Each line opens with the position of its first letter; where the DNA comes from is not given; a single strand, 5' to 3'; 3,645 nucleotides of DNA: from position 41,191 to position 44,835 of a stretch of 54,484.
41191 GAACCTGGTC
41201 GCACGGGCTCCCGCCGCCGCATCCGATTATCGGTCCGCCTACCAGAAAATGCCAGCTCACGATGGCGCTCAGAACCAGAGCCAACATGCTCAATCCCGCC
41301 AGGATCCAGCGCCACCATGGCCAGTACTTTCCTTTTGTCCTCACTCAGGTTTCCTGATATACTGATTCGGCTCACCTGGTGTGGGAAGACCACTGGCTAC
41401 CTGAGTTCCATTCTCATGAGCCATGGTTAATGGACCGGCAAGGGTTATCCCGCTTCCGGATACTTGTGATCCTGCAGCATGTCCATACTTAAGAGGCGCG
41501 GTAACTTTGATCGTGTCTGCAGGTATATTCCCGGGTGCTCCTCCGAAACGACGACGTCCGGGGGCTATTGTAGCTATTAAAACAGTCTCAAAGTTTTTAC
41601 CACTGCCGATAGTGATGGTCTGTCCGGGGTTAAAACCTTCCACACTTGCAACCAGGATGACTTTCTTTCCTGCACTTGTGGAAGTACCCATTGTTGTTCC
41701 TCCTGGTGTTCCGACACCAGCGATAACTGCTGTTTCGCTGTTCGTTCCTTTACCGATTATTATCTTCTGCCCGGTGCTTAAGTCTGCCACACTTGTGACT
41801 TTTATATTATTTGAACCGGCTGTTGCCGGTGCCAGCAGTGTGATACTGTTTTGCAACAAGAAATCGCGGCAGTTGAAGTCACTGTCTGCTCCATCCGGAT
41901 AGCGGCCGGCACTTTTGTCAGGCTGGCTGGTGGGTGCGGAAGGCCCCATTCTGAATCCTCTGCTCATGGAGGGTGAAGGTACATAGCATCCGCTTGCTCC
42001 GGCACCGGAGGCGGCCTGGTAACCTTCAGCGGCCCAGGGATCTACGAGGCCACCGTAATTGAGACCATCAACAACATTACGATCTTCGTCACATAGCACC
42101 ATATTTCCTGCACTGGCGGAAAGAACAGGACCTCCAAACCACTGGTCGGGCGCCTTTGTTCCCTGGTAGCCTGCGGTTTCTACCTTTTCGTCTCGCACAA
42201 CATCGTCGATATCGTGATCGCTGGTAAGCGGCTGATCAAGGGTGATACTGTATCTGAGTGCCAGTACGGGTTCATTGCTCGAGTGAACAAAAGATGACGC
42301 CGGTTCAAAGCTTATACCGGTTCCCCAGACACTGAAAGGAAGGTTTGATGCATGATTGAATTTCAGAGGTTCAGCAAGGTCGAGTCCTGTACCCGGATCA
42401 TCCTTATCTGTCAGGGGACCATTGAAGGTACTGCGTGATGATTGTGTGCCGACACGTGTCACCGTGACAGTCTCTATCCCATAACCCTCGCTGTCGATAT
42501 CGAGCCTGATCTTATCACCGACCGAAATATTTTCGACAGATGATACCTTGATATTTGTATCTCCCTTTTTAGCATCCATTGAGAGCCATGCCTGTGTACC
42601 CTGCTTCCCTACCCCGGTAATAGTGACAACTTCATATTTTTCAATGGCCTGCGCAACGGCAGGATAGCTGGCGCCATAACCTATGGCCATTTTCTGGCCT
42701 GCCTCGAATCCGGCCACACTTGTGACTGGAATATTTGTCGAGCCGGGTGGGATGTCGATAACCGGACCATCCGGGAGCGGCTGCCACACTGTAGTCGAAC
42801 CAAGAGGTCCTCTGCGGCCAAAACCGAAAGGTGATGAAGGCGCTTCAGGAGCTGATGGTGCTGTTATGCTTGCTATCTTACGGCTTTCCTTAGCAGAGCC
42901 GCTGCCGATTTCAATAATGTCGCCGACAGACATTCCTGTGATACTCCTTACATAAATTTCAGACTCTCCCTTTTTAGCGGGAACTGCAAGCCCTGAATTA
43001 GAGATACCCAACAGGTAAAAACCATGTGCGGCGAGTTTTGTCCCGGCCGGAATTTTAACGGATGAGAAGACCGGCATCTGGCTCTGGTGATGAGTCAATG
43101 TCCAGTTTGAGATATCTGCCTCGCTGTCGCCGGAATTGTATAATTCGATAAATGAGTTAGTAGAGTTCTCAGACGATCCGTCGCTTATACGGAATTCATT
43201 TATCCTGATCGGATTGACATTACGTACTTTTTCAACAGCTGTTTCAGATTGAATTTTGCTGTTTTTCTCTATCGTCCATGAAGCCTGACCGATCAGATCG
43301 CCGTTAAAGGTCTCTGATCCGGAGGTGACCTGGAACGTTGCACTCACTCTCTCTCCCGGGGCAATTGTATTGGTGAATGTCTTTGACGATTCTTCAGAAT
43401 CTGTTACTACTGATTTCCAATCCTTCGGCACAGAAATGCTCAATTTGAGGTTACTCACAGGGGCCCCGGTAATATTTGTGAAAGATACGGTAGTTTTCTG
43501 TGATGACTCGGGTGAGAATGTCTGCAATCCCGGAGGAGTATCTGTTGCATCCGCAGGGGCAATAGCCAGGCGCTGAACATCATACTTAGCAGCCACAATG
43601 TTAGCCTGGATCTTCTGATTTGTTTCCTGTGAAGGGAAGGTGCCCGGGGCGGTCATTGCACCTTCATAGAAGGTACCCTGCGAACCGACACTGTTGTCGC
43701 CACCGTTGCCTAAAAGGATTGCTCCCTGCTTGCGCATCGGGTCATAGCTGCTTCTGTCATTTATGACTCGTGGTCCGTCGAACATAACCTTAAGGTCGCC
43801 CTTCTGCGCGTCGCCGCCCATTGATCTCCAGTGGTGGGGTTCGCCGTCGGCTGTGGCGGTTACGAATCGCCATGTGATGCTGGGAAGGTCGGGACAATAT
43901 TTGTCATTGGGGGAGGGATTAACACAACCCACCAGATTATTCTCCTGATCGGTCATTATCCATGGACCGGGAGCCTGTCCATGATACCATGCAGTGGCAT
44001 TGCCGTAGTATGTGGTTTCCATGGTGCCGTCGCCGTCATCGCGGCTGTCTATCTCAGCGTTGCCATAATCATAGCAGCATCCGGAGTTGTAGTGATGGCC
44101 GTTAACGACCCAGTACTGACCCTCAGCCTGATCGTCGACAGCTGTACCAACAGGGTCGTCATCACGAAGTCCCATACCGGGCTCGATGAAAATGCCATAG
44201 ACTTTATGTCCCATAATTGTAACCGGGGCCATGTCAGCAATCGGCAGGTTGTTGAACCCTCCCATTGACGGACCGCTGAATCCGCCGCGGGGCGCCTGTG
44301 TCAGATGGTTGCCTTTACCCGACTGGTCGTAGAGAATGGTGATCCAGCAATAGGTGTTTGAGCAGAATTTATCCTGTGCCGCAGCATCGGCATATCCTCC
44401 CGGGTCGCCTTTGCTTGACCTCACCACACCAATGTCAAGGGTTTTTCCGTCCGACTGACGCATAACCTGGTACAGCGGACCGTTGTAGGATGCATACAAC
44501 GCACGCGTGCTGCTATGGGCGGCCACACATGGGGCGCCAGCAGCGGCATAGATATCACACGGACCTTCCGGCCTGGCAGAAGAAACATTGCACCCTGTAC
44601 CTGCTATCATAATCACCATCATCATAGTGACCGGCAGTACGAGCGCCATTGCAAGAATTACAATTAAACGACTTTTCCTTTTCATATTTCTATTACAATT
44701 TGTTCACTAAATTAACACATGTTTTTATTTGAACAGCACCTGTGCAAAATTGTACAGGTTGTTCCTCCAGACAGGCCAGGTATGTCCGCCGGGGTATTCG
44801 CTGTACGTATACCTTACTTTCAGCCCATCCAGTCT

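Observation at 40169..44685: Fungal-type GH54 arabinofuranosidase domain coupled by start/stop overlap to its own VKOR-thioredoxin disulfide oxidase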

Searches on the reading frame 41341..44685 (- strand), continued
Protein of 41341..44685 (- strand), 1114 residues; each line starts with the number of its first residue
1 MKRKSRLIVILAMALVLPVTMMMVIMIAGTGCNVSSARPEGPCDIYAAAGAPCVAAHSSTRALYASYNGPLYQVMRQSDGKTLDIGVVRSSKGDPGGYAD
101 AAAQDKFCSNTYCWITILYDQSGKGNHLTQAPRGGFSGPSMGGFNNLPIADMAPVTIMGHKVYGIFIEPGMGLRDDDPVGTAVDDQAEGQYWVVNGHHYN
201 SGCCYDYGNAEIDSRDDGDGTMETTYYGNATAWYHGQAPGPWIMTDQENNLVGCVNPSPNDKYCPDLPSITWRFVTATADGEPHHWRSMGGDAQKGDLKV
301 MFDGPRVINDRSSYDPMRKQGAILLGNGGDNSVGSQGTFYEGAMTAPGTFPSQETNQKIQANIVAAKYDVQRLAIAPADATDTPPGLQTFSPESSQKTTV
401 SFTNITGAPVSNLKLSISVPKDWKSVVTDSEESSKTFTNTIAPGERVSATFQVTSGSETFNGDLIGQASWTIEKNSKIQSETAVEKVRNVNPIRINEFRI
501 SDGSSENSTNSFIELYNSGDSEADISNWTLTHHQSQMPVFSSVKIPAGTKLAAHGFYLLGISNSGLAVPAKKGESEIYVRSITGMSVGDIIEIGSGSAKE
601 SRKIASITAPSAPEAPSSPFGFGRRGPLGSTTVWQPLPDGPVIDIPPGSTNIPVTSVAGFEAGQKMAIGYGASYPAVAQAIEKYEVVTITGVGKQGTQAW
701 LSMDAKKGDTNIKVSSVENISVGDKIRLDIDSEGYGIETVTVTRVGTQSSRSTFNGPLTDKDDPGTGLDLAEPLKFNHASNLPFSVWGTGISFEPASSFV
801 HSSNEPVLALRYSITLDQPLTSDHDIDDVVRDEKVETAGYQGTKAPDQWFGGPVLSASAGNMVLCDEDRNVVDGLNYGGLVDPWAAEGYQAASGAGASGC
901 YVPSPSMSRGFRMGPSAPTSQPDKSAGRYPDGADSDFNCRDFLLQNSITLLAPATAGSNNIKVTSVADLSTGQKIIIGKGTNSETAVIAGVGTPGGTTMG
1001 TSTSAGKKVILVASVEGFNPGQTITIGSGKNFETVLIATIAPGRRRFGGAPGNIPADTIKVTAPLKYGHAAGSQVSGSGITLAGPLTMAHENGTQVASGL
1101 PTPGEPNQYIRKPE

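Call 11: search_solved_structures(query=window:41341-44685:-, show_alignments=2, max_evalue=0.01)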
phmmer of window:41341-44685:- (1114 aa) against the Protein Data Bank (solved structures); distinct sequences matched with E-value up to 0.01: 4.
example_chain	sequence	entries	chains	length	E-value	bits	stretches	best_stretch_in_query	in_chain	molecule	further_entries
6sxt_A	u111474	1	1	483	5.7e-107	362.1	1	41-398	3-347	Alpha-L-arabinofuranosidase B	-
1wd3_A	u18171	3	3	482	6.8e-107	361.8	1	41-398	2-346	alpha-L-arabinofuranosidase B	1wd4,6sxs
6sxr_A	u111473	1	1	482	1.8e-106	360.4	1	41-398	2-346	Alpha-L-arabinofuranosidase B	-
2d43_A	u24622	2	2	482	5.1e-106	358.9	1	41-398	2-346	alpha-L-arabinofuranosidase B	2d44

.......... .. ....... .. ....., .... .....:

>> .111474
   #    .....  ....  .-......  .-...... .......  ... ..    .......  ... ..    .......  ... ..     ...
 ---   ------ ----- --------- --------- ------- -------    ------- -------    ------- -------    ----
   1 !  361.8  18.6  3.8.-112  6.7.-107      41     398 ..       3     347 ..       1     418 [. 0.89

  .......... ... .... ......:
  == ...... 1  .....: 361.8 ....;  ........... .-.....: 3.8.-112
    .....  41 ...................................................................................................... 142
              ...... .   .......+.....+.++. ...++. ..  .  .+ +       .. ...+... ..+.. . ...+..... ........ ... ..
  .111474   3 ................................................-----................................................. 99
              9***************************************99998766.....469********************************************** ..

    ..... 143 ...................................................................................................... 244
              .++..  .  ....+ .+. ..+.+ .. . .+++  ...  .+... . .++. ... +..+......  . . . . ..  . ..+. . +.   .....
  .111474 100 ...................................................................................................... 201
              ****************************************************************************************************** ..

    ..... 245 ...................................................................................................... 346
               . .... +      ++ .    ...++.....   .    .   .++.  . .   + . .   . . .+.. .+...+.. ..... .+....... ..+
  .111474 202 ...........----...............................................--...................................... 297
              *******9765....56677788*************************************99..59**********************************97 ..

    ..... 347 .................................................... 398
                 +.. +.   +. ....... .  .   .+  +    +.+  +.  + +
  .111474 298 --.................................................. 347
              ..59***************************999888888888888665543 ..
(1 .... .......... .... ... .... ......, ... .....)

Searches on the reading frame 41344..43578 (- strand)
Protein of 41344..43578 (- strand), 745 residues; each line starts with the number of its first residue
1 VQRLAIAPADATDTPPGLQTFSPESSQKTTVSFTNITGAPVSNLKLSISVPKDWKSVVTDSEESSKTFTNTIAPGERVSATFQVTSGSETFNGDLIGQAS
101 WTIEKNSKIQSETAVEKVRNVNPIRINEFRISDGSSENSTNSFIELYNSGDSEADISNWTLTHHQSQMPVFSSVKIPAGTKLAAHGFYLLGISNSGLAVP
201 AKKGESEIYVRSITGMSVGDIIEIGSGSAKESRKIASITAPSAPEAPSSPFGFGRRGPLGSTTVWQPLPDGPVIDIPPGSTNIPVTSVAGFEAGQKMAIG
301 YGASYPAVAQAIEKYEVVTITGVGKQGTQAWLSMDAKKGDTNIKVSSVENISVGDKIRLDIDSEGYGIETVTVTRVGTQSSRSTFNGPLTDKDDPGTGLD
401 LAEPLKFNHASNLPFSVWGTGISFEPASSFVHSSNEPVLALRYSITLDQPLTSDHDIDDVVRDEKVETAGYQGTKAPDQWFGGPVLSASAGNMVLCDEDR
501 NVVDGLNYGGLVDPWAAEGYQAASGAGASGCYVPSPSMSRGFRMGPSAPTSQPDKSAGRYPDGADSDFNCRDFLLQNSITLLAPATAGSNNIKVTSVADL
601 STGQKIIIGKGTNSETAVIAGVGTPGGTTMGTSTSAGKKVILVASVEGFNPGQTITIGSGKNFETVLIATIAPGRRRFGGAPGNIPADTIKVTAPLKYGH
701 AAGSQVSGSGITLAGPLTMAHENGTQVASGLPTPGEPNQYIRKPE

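Call 66: predict_structure(alignment_id=A4)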
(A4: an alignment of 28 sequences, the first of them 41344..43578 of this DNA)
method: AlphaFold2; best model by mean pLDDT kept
length: 745 residues; sequences in the alignment: 28
mean_pLDDT: 65.6   pTM: 0.42
mean pLDDT of the five models: 65.6, 63.5, 63.3, 56.4, 52.4
residues with pLDDT >= 90: 59; 70-90: 328; 50-70: 156; < 50: 202
segments of 3 or more residues with pLDDT < 50: 12-17, 129-142, 164-172, 192-194, 244-258, 303-312, 364-366, 380-396, 468-492, 505-577, 677-685, 730-745
pLDDT, mean of each block of 10 residues (from residue 1): 70 47 82 81 91 88 88 87 85 80 83 76 57 36 60 73 42 60 64 61 88 77 76 89 45 38 68 77 84 84 45 73 84 80 78 83 62 75 40 55 86 76 89 77 89 78 59 30 28 59 47 26 24 33 27 32 38 48 73 67 71 73 64 84 74 73 79 52 55 87 71 79 69 39 39
secondary structure, 60 per line:
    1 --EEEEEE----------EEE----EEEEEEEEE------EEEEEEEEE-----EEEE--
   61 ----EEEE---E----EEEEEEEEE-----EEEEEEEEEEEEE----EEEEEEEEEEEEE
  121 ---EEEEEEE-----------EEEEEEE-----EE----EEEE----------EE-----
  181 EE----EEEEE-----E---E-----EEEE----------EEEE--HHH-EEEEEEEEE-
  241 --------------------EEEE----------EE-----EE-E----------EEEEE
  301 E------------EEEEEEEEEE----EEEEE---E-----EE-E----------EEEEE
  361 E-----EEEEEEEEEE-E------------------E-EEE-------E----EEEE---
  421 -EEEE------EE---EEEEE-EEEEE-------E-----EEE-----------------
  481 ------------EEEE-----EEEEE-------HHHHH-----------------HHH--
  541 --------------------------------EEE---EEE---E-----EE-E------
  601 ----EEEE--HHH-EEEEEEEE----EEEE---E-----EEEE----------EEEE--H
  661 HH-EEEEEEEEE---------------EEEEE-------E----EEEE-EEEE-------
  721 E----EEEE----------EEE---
elements in order (helices of 4 or more, strands of 3 or more residues): E3-8 E19-21 E26-34 E41-49 E55-58 E65-68 E77-85 E91-103 E108-120 E124-130 E142-148 E160-163 E187-191 E207-210 E221-224 E231-239 E261-264 E296-301 E314-323 E328-332 E356-361 E367-376 E399-401 E414-417 E422-425 E437-441 E443-447 E461-463 E493-496 E502-506 H514-518 E573-575 E579-581 E605-608 E615-622 E627-630 E640-643 E654-657 E664-672 E688-692 E705-708 E710-713 E726-729 E740-742
